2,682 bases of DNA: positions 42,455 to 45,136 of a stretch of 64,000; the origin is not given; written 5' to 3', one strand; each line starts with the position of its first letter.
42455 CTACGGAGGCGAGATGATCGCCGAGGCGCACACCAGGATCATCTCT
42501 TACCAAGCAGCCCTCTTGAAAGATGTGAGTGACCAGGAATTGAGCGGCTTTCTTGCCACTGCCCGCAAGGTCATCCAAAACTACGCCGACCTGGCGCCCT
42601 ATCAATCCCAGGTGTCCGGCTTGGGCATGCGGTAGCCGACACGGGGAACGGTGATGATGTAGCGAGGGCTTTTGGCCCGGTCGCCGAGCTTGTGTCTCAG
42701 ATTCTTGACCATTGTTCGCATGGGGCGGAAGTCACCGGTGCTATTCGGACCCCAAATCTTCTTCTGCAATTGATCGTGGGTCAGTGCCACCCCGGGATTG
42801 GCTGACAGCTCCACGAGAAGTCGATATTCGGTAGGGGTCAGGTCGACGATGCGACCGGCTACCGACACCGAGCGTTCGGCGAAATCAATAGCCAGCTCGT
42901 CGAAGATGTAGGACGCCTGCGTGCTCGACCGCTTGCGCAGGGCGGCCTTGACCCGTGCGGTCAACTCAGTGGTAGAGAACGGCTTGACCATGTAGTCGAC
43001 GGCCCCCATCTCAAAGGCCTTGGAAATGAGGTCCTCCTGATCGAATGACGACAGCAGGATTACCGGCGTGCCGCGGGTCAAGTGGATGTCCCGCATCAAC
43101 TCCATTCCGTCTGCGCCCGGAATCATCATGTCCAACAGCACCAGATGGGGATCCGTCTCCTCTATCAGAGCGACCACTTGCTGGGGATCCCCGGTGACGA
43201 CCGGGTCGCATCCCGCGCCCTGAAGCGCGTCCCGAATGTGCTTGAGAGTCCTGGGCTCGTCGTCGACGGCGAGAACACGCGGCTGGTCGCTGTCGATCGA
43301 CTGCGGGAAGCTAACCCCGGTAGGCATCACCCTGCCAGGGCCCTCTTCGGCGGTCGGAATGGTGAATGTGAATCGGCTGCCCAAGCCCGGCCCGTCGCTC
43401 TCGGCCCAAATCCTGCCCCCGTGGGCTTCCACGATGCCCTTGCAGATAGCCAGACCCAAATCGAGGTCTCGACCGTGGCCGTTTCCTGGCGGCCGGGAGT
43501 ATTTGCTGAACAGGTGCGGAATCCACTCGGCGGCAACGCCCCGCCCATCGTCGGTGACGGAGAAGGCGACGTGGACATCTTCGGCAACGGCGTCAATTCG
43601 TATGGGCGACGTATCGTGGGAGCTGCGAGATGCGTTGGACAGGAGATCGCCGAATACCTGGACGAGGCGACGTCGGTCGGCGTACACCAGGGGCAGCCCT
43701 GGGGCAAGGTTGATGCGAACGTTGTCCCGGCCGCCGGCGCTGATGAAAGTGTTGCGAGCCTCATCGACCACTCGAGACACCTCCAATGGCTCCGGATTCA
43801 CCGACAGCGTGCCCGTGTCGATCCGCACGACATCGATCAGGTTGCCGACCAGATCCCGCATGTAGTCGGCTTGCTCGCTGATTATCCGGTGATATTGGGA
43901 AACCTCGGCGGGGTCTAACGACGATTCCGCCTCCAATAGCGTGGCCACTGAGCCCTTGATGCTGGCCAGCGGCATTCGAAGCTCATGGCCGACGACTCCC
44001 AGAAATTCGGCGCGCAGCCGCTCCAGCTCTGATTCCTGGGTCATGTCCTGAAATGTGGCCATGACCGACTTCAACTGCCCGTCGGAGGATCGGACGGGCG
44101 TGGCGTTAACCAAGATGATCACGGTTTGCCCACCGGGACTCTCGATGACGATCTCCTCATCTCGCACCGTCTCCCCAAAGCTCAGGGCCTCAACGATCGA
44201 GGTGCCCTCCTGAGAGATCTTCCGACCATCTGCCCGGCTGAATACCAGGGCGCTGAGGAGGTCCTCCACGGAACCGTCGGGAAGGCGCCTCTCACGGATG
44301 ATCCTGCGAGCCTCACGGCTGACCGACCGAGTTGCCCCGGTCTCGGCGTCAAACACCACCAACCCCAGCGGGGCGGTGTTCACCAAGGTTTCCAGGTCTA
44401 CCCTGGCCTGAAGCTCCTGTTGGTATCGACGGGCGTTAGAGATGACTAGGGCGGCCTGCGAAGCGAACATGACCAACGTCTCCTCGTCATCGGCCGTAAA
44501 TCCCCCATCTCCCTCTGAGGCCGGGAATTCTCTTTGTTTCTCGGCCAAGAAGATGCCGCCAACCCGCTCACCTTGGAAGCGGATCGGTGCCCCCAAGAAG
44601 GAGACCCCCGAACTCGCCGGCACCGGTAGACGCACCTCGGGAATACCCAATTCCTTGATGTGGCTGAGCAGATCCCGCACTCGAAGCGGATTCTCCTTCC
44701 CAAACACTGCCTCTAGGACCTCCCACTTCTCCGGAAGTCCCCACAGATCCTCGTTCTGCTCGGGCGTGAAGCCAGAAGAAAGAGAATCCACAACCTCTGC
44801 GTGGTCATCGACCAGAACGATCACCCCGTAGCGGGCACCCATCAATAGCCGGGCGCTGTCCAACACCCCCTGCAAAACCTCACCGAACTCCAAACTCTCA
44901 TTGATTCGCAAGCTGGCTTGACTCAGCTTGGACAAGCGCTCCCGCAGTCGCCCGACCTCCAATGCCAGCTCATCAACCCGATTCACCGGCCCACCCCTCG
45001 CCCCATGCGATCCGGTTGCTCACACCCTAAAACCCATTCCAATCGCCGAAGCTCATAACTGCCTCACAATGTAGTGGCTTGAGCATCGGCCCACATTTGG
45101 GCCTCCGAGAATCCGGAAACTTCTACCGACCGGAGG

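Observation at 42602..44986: Complete signalling pathway in one polypeptide: GAF-PAS-HisKA-HATPase-REC-OmpR winged helix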

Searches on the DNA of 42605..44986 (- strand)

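Call 97: search_rna_families(source=L034, start=7300, end=10000, threshold=gathering)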
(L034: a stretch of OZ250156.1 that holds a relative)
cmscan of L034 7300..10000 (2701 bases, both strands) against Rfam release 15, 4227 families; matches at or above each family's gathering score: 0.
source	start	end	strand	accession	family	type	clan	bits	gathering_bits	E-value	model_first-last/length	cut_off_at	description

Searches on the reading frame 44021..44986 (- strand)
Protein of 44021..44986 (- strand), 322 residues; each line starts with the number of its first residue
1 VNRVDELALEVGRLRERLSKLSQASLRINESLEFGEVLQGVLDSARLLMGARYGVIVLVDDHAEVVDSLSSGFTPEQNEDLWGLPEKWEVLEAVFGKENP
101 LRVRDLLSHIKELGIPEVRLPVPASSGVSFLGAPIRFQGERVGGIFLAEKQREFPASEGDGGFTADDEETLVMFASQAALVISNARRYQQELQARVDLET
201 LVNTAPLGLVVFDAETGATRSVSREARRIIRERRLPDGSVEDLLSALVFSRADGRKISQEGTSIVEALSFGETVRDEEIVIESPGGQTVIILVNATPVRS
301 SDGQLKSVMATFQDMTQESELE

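Call 81: search_solved_structures(query=A3, max_evalue=1, show_alignments=2)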
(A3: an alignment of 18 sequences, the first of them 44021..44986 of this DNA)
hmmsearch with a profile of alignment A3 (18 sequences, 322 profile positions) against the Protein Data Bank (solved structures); distinct sequences matched with E-value up to 1: 34.
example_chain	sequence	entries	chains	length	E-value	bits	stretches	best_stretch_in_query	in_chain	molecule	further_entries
2y79_A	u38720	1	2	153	8.3e-33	117.1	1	33-184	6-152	REDOX SENSOR HISTIDINE KINASE RESPONSE REGULATOR DEVS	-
4ynr_A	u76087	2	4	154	2.1e-32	115.8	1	33-184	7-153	Redox sensor histidine kinase response regulator DevS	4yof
2w3d_A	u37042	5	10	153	2.3e-32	115.7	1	33-184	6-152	TWO COMPONENT SENSOR HISTIDINE KINASE DEVS (GAF FAMILY PROTEIN)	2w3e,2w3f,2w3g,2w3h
2y8h_A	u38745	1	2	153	3.1e-32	115.2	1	33-184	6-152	TWO COMPONENT SENSOR HISTIDINE KINASE DEVS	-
2vzw_A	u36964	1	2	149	6.7e-27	97.7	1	34-184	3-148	PROBABLE HISTIDINE KINASE RESPONSE REGULATOR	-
3lfv_A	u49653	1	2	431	1.8e-11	47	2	16-183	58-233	cGMP-specific 3',5'-cyclic phosphodiesterase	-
3mf0_A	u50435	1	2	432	1.8e-11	47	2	16-183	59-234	cGMP-specific 3',5'-cyclic phosphodiesterase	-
9lss_A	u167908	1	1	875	8e-11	44.9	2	16-184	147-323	cGMP-specific 3',5'-cyclic phosphodiesterase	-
3bjc_A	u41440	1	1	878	8.1e-11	44.9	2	16-184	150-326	cGMP-specific 3',5'-cyclic phosphodiesterase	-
3ci6_A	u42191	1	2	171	6.5e-10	41.9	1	17-179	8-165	Phosphoenolpyruvate-protein phosphotransferase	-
1mc0_A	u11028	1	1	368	5.2e-08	35.6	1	33-188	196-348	3',5'-cyclic nucleotide phosphodiesterase 2A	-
3ibj_A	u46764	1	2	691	2.7e-07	33.3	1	33-188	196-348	cGMP-dependent 3',5'-cyclic phosphodiesterase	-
3trc_A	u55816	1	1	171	3.5e-07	32.9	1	18-179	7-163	Phosphoenolpyruvate-protein phosphotransferase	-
9lrn_A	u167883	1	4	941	6.3e-07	32.1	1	33-188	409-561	cGMP-dependent 3',5'-cyclic phosphodiesterase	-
3oov_A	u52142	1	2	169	7.8e-07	31.8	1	23-176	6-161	Methyl-accepting chemotaxis protein, putative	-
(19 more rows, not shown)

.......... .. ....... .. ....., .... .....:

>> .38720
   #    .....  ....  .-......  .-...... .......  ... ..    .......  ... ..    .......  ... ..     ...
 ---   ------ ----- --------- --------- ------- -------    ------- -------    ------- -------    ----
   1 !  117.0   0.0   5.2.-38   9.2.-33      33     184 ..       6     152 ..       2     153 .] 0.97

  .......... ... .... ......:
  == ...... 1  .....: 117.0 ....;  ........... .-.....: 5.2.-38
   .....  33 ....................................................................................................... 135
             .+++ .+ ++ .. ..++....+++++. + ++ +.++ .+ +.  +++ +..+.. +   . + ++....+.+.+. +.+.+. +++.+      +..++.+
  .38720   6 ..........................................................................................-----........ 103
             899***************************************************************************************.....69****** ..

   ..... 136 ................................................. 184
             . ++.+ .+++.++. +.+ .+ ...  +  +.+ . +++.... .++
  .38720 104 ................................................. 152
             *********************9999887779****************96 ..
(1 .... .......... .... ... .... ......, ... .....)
